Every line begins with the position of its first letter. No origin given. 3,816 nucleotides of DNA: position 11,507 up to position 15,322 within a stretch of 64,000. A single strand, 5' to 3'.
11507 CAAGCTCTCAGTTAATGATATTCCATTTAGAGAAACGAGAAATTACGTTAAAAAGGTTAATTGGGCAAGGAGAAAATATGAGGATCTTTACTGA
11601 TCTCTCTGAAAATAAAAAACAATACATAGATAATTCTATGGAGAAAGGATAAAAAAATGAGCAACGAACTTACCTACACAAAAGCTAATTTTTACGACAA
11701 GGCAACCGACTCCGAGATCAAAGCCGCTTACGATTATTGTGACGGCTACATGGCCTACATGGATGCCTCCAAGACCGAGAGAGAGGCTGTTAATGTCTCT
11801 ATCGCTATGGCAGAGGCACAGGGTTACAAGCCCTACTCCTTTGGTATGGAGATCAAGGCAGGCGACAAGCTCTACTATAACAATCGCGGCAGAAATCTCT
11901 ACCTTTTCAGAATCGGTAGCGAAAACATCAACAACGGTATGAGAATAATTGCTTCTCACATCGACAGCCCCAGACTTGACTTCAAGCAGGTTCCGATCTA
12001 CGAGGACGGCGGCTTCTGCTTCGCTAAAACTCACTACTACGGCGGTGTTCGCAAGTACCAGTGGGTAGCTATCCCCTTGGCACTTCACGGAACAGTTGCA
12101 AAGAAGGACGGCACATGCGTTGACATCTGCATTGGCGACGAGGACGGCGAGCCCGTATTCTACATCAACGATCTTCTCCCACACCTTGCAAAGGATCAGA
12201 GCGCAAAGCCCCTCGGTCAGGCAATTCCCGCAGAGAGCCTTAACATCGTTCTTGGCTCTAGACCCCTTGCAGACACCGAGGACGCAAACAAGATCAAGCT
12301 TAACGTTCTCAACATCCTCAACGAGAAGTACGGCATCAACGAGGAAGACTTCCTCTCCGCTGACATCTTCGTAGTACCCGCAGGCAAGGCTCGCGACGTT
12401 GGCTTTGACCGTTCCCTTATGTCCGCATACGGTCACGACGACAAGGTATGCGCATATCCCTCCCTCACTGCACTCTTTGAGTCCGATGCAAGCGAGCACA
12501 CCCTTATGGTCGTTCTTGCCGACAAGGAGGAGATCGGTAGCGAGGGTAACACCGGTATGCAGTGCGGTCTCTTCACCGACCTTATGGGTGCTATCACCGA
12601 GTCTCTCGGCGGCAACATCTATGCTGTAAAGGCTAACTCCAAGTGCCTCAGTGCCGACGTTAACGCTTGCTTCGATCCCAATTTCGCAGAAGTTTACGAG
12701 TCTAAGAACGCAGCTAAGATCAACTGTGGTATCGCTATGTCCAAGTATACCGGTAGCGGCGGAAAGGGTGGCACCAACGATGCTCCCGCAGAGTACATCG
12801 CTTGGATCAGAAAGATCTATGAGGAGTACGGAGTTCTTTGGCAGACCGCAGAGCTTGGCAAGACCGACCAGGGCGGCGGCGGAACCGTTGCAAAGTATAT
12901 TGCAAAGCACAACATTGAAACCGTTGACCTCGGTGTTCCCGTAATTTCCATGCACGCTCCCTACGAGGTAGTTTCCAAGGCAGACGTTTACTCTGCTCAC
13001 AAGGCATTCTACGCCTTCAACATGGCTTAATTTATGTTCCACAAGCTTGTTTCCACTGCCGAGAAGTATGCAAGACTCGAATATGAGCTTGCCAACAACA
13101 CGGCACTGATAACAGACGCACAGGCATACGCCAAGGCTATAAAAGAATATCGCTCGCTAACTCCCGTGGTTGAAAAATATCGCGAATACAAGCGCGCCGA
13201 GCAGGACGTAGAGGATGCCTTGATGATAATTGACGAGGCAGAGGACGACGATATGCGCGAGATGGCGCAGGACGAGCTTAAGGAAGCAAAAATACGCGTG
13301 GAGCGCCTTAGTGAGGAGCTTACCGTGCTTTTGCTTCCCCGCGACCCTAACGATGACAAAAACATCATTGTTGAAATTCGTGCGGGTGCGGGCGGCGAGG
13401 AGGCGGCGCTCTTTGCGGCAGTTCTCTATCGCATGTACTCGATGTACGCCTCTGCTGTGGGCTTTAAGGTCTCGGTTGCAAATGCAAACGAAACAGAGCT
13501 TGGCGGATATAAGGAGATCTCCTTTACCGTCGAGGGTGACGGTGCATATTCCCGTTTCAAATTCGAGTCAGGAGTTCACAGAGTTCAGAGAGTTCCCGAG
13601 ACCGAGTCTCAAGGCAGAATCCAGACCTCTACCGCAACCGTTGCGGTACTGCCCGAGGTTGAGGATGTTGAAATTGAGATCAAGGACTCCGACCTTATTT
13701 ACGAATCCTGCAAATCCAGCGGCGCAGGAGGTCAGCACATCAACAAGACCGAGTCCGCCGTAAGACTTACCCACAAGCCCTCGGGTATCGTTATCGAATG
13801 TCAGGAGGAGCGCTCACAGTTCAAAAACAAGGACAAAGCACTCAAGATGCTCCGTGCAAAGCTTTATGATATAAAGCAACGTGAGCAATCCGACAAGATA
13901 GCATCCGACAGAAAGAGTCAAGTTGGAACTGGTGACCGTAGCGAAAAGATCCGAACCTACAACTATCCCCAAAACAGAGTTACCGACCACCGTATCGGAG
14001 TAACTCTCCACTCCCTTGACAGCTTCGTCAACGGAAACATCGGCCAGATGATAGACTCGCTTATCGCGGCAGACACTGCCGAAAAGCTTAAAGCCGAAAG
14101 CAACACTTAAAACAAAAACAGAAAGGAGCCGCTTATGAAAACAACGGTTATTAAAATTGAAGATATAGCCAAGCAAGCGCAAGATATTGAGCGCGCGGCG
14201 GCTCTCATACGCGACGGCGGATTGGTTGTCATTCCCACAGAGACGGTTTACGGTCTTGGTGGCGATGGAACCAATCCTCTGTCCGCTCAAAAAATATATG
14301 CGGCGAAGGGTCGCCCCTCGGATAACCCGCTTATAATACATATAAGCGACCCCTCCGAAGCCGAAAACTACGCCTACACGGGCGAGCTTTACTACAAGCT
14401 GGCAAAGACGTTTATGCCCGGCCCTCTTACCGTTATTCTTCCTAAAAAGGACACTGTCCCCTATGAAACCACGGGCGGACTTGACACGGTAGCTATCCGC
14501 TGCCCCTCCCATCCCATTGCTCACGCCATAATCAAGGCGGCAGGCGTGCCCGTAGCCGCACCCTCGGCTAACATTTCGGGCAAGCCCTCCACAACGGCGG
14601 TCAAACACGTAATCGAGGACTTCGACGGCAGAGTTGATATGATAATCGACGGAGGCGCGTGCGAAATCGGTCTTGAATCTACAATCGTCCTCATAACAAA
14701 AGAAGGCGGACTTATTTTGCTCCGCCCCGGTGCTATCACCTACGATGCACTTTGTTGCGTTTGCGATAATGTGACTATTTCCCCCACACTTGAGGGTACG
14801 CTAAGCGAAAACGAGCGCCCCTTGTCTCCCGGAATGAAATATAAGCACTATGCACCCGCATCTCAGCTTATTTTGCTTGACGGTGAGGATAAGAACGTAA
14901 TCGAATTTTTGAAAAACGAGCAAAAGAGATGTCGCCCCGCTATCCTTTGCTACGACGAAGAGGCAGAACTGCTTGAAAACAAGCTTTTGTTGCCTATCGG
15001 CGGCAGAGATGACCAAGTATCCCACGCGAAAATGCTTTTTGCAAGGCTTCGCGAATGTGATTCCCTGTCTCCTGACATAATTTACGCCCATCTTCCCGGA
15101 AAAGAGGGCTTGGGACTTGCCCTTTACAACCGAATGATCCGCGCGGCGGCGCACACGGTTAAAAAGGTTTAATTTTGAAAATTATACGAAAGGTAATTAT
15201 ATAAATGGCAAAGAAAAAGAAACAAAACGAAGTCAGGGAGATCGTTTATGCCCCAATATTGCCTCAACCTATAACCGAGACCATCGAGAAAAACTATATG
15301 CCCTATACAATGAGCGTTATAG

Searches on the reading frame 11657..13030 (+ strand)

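Call 79: search_protein_families(library=pfam, proteins=[window:11657-13030:+], max_evalue=1e-10)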
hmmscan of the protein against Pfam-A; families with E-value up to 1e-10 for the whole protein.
window:11657-13030:+ (457 aa): 1 family
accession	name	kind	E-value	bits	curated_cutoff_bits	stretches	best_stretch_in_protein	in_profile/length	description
PF02127.20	Peptidase_M18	-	2.5e-83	280.7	24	1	34-454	1-431/432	Aminopeptidase I zinc metalloprotease (M18)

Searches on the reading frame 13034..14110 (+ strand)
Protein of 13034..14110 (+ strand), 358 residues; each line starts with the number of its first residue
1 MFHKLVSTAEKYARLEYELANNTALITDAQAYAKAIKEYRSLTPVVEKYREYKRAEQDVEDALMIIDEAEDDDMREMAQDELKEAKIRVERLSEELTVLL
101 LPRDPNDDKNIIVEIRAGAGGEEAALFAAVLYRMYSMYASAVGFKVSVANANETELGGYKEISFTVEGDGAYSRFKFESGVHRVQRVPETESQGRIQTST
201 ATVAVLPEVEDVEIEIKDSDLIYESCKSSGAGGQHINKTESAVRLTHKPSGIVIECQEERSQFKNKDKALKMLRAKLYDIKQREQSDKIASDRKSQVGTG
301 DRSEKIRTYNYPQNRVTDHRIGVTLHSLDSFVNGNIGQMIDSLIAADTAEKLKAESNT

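Call 80: search_protein_families(library=pfam, proteins=[window:13034-14110:+], max_evalue=1e-10)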
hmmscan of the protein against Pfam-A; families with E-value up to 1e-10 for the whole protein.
window:13034-14110:+ (358 aa): 2 families
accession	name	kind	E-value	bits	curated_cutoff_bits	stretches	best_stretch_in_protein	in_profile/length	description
PF03462.23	PCRF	-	9.5e-72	241.3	24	1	10-203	3-194/194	PCRF domain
PF00472.26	RF-1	-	4e-42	143.3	35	1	211-320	2-116/116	RF-1 domain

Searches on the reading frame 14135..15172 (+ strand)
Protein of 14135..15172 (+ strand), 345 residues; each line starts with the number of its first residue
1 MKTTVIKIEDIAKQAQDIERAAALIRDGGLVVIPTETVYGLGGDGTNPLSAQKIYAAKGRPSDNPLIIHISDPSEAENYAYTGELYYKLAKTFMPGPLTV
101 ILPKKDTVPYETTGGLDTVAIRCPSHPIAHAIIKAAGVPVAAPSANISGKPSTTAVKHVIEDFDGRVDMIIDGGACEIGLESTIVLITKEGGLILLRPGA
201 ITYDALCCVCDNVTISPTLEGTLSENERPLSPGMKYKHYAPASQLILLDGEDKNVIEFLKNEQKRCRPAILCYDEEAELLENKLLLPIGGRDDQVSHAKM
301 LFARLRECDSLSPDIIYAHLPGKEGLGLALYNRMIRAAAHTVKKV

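Call 80: search_protein_families(library=pfam, proteins=[window:14135-15172:+], max_evalue=1e-10)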
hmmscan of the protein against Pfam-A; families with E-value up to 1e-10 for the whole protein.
window:14135-15172:+ (345 aa): 2 families
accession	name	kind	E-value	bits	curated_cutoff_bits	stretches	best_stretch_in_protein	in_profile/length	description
PF01300.24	Sua5_yciO_yrdC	-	4e-58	196.3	25.1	1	24-199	2-178/178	Telomere recombination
PF03481.19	Sua5_C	-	1.8e-26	93.8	22.9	1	220-339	18-136/136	Threonylcarbamoyl-AMP synthase, C-terminal domain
